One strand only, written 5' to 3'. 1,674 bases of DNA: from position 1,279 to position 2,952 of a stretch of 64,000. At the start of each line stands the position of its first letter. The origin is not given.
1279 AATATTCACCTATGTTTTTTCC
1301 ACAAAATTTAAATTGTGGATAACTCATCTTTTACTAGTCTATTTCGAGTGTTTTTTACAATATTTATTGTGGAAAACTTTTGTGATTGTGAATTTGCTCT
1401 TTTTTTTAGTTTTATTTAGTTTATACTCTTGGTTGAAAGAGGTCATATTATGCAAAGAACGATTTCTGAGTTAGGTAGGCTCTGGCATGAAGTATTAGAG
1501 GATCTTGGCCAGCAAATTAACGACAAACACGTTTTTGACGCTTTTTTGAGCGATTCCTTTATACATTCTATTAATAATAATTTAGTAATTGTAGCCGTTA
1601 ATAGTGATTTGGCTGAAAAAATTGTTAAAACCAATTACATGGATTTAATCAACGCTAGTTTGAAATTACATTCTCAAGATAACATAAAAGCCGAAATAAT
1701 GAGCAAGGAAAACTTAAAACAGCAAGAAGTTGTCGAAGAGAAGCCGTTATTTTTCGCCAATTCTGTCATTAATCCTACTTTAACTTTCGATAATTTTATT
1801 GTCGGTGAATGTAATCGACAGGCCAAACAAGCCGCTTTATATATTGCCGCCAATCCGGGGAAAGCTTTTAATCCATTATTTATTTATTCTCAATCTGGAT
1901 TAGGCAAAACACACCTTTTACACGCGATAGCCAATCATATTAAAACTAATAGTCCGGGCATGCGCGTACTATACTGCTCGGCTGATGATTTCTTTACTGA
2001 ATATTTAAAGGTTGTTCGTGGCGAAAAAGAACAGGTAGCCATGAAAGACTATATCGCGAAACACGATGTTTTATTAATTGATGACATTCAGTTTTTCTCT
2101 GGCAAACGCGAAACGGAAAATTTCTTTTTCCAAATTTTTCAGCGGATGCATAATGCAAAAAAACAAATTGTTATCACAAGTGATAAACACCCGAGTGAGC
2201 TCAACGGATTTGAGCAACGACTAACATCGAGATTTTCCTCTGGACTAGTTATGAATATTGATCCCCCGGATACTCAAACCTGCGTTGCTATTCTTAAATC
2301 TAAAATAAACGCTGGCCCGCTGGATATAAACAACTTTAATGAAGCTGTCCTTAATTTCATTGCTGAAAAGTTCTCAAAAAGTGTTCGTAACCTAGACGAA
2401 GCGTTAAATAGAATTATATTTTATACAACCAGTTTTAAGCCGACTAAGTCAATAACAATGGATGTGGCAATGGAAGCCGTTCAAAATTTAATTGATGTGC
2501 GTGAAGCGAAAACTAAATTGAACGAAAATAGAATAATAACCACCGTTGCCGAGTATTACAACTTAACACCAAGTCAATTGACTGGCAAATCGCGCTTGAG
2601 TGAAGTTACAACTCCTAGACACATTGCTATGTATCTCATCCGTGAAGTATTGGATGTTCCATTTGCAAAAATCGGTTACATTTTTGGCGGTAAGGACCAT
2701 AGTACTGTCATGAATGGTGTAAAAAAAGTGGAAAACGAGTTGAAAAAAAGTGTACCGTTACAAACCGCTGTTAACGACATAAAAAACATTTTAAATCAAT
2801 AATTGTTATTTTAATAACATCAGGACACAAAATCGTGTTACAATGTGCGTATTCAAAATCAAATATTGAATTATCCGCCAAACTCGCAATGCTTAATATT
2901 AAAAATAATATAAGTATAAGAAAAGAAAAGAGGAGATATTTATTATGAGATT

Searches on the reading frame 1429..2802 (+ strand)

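Call 53: search_protein_families(library=ncbifam, proteins=[window:1429-2802:+], max_evalue=1e-10)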
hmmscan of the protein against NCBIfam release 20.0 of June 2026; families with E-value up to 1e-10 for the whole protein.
window:1429-2802:+ (457 aa): 7 families
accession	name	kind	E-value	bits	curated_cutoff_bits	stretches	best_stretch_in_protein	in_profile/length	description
TIGR00362.1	DnaA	equivalog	7.6e-128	427.3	343.9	1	19-454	1-436/437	chromosomal replication initiator protein DnaA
NF001154.0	PRK00149.3-3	equivalog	3.3e-109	365.9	410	1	27-456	20-459/462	chromosomal replication initiator protein DnaA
NF009087.0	PRK12422.1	equivalog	4.3e-62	210.8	657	1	67-456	59-444/455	chromosomal replication initiator protein DnaA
TIGR03420.1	DnaA_homol_Hda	equivalog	2.7e-26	92.5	194.8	1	116-343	10-217/226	DnaA regulatory inactivator Hda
NF038214.1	IS21_help_AAA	equivalog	1.2e-14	54.6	200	1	150-257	93-196/232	IS21-like element helper ATPase IstB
NF005304.0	PRK06835.1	equivalog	1.3e-14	54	215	1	144-271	180-307/330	ATP-binding protein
NF005982.0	PRK08084.1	equivalog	7.8e-13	48.5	268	1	119-329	20-213/235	DnaA inactivator Hda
